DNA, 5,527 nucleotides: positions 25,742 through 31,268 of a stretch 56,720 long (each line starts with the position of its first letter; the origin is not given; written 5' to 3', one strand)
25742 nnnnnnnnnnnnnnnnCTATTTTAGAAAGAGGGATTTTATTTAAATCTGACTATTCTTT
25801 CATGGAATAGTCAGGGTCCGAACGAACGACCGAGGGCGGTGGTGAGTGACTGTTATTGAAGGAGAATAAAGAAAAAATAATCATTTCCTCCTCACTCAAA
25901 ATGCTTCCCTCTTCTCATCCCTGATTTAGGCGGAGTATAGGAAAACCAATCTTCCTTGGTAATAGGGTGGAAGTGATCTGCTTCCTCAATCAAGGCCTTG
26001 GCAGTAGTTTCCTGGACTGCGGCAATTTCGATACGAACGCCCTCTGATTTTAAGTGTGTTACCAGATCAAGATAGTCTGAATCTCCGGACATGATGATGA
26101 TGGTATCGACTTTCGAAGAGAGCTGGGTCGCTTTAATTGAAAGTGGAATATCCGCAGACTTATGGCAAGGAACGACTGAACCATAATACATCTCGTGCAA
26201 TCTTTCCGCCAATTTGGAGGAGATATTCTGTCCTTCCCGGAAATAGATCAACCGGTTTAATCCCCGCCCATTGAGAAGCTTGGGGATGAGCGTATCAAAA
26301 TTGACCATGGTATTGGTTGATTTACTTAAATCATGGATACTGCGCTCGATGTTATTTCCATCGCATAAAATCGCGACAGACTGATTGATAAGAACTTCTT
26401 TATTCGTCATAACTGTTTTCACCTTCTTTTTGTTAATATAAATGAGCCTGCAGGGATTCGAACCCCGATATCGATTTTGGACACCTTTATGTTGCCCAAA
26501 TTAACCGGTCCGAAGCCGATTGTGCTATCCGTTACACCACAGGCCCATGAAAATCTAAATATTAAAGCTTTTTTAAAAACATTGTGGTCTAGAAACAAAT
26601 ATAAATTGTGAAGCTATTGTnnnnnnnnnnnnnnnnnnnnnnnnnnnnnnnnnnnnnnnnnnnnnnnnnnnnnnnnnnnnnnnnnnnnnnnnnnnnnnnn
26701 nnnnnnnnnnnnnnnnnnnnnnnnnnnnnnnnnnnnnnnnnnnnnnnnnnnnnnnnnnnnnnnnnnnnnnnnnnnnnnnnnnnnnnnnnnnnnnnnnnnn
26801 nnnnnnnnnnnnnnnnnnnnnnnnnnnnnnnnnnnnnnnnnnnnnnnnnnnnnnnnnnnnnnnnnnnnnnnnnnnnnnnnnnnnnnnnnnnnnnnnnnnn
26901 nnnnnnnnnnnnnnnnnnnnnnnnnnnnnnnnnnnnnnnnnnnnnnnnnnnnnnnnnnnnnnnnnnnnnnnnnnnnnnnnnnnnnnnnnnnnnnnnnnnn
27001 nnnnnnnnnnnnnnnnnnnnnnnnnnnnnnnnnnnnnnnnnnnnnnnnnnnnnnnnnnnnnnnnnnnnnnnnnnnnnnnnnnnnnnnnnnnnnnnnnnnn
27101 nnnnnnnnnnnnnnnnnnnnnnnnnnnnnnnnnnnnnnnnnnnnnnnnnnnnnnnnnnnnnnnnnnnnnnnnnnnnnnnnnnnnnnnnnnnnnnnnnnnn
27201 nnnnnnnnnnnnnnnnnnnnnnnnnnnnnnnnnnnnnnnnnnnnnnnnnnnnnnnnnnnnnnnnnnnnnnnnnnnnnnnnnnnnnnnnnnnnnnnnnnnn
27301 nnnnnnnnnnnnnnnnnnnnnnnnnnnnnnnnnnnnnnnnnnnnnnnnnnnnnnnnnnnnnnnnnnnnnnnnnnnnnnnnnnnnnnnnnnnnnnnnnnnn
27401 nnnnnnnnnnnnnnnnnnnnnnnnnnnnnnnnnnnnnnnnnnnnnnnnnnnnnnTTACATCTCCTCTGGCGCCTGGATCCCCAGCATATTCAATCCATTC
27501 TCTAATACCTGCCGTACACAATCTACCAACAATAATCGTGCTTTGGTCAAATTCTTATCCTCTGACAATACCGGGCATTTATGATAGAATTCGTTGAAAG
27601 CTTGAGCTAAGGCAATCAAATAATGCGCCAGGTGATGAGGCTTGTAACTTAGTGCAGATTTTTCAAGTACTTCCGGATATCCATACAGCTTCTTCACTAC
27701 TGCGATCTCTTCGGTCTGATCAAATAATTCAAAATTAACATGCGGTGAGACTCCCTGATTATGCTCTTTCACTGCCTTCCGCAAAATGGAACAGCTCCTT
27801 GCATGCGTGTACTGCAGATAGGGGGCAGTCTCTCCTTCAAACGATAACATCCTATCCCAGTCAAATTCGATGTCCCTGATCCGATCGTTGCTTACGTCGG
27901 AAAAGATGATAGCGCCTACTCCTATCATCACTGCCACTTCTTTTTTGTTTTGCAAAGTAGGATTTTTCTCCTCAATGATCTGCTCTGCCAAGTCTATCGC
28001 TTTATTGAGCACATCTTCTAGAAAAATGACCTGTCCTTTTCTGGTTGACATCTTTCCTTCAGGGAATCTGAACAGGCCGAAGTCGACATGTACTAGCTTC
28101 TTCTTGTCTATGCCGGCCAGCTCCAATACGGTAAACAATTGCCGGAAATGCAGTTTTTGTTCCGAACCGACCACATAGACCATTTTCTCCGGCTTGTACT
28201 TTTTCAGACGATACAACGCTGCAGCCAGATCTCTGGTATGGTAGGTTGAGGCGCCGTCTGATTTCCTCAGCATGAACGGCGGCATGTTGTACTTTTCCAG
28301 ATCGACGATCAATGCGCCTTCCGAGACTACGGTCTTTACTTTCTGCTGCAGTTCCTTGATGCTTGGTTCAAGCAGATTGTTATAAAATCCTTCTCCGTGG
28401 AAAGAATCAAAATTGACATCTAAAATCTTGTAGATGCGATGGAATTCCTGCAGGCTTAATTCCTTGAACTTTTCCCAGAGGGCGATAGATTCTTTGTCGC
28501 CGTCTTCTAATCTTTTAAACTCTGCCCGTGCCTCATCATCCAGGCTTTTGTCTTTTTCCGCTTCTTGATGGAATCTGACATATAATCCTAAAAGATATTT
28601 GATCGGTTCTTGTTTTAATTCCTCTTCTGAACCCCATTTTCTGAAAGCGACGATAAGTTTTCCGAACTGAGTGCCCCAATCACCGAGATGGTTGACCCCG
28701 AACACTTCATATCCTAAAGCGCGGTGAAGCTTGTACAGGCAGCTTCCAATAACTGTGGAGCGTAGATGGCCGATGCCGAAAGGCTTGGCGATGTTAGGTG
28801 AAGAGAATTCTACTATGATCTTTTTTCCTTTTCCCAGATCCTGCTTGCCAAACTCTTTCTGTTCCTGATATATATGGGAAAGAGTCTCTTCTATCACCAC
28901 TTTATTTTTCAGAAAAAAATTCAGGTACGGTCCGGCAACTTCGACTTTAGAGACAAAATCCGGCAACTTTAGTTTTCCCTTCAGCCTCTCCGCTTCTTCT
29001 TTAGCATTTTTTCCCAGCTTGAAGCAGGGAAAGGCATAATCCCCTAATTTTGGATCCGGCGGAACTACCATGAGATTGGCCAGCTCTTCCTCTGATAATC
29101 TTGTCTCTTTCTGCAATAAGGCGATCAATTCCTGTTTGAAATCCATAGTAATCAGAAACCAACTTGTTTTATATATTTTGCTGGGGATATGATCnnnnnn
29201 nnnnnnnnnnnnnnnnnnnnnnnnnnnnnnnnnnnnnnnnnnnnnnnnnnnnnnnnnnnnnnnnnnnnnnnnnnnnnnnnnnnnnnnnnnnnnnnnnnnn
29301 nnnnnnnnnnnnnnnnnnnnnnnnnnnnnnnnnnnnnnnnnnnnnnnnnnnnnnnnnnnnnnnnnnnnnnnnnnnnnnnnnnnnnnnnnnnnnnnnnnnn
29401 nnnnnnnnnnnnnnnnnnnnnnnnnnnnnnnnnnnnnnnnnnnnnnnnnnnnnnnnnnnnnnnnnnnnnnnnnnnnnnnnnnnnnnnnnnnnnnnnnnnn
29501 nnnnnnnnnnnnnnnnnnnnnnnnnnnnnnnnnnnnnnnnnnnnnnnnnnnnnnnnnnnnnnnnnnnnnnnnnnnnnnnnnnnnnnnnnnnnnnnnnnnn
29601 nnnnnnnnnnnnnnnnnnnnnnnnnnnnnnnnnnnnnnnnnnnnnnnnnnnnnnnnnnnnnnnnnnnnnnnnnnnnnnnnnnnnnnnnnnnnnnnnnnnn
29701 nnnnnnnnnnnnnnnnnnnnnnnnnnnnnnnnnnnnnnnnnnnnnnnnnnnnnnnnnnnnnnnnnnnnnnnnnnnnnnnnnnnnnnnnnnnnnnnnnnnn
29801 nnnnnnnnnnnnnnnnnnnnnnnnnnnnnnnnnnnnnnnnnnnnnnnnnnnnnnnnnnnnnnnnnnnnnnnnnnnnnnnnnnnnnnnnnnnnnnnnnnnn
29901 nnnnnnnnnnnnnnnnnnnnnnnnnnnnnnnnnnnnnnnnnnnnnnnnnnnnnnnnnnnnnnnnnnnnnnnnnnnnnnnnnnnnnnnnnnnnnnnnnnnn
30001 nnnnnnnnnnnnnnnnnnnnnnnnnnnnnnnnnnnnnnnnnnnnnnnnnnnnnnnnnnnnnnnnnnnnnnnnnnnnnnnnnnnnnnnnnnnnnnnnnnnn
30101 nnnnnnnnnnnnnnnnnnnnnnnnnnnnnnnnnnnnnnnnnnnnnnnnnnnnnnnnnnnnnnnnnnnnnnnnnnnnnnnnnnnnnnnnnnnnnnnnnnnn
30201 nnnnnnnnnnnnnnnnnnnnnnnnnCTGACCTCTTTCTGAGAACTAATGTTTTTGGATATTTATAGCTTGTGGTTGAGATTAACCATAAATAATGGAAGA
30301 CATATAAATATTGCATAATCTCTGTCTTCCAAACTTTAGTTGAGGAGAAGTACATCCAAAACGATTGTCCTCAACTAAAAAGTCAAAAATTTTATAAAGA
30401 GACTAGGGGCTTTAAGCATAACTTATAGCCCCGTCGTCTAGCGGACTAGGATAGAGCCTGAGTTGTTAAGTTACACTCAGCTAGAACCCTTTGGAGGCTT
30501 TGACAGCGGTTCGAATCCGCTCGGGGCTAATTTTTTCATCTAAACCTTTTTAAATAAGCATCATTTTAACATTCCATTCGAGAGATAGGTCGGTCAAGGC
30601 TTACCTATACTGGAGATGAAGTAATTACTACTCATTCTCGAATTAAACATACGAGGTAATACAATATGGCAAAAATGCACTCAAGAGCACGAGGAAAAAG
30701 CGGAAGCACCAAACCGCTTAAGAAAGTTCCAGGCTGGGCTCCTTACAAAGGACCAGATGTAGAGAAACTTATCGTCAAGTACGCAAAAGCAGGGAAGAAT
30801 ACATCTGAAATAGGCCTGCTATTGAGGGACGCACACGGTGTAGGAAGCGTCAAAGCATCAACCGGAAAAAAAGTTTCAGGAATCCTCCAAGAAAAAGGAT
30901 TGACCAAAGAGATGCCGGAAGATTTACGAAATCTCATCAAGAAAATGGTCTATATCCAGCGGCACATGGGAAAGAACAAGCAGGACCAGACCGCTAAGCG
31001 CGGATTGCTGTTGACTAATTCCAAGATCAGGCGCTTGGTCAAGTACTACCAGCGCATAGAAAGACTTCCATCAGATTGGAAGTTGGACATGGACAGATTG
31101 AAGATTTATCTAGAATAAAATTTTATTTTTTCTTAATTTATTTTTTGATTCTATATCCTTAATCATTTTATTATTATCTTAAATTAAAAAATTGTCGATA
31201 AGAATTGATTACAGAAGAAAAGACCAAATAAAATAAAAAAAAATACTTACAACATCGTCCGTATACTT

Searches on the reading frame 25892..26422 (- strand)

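Call 58: search_protein_families(library=pfam, proteins=[window:25892-26422:-], max_evalue=0.00001)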
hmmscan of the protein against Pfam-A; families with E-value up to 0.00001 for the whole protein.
window:25892-26422:- (176 aa): 1 family
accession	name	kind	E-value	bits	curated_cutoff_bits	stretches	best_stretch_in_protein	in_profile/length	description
PF01936.24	NYN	-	3.5e-19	70.2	24.2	1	16-154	2-144/145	NYN domain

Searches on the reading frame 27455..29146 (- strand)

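Call 58: search_protein_families(library=pfam, proteins=[window:27455-29146:-], max_evalue=0.00001)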
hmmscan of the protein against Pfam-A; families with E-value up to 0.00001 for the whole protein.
window:27455-29146:- (563 aa): 3 families
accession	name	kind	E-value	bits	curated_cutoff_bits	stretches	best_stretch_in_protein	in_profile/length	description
PF00750.26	tRNA-synt_1d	-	5.2e-91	305.6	23.3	1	94-430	7-349/349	tRNA synthetases class I (R), catalytic domain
PF05746.21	DALR_1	-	8.3e-38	129.5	22.3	1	444-563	1-117/117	DALR anticodon binding domain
PF03485.21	Arg_tRNA_synt_N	-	1.4e-11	45.2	21.5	1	12-79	12-85/85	Arginyl tRNA synthetase N terminal domain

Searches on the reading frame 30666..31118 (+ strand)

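Call 58: search_protein_families(library=pfam, proteins=[window:30666-31118:+], max_evalue=0.00001)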
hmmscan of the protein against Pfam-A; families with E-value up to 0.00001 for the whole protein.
window:30666-31118:+ (150 aa): 2 families
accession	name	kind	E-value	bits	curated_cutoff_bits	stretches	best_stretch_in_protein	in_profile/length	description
PF08069.17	Ribosomal_S13_N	-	7.3e-21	74.4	25.4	1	1-59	1-60/60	Ribosomal S13/S15 N-terminal domain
PF00312.27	Ribosomal_S15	-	2.2e-13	50.6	31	1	80-147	15-80/81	Ribosomal protein S15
